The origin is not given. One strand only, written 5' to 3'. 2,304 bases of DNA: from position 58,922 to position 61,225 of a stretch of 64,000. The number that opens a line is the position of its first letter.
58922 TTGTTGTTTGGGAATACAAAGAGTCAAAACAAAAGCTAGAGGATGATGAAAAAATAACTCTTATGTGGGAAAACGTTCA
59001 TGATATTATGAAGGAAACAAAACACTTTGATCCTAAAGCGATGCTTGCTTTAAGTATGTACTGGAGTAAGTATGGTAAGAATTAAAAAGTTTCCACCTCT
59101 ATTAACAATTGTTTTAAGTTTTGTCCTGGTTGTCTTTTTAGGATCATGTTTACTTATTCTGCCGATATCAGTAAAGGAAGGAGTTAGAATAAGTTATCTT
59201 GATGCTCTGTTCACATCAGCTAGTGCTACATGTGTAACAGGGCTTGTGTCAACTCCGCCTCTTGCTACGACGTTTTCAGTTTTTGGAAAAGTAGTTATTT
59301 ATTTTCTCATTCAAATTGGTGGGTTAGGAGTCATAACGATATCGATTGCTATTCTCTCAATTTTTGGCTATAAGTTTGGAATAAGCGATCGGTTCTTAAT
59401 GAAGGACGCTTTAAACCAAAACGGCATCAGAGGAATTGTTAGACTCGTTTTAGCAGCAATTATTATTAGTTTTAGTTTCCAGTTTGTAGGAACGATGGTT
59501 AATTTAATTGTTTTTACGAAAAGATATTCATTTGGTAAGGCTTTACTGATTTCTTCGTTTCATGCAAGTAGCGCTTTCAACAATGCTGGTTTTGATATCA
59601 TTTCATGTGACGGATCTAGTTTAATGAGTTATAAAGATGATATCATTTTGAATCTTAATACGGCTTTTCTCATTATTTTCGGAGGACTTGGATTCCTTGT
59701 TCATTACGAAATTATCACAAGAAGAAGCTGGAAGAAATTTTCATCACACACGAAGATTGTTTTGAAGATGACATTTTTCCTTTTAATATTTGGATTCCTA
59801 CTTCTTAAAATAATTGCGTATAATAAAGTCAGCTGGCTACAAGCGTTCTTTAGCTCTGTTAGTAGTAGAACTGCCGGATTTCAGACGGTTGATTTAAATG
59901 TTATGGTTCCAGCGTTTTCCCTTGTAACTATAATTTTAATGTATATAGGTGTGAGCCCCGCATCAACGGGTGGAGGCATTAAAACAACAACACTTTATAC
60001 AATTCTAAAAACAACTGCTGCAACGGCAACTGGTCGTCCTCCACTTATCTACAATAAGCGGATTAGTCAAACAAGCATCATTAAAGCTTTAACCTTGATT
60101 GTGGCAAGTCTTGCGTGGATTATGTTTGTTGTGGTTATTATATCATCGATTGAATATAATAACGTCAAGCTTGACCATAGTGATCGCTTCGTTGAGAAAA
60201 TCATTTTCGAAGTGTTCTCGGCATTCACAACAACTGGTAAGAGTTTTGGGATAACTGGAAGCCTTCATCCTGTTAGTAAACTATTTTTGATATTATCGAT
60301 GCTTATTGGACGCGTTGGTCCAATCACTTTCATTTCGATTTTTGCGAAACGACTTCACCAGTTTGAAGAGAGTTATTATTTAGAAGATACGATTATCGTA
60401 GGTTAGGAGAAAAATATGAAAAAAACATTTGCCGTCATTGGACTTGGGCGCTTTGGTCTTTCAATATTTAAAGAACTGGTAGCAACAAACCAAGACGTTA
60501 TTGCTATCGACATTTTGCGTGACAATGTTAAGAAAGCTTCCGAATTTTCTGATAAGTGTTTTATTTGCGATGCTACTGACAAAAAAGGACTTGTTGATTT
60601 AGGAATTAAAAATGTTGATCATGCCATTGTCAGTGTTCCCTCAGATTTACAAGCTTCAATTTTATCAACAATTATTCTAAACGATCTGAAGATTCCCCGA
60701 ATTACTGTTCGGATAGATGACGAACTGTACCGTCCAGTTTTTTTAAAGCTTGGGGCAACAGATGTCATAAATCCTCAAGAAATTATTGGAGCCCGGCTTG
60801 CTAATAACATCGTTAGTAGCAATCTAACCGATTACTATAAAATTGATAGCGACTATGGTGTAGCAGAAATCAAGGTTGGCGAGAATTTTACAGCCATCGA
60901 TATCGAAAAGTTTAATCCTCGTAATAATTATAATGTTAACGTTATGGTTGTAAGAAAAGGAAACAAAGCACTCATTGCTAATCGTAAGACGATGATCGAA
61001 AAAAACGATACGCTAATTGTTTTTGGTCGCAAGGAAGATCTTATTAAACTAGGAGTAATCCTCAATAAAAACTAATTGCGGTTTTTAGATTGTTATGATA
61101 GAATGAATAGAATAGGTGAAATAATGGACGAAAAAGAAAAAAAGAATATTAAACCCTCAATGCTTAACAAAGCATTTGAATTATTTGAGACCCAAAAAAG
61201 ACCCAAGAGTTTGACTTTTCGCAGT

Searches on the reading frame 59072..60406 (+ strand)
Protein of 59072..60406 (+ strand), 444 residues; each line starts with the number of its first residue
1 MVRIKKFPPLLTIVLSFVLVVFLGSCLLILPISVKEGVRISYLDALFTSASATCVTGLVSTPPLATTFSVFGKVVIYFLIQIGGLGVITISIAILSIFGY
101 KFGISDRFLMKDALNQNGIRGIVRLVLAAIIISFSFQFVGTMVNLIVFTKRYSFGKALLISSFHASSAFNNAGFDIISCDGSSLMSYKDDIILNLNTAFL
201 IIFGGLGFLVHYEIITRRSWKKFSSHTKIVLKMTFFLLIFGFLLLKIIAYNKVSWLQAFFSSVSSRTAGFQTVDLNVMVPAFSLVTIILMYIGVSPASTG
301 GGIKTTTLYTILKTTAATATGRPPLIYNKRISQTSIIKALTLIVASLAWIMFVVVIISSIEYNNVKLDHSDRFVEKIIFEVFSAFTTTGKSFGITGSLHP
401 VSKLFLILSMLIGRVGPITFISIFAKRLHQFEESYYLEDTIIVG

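Call 49: search_protein_families(library=pfam, proteins=[window:59072-60406:+], max_evalue=0.00001)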
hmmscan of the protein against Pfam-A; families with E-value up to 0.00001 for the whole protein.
window:59072-60406:+ (444 aa): 1 family
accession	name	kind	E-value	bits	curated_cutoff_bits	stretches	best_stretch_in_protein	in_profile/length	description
PF02386.22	TrkH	-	9.4e-51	173.2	27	1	36-430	57-496/502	Cation transport protein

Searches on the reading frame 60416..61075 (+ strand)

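Call 49: search_protein_families(library=pfam, proteins=[window:60416-61075:+], max_evalue=0.00001)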
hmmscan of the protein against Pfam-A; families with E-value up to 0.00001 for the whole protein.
window:60416-61075:+ (219 aa): 2 families
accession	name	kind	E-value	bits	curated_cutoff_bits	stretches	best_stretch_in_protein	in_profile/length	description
PF02254.24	TrkA_N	-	8.3e-23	81.4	23.8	1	5-120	1-116/116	TrkA-N domain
PF02080.26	TrkA_C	-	1e-06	28.9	27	1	168-212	22-66/71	TrkA-C domain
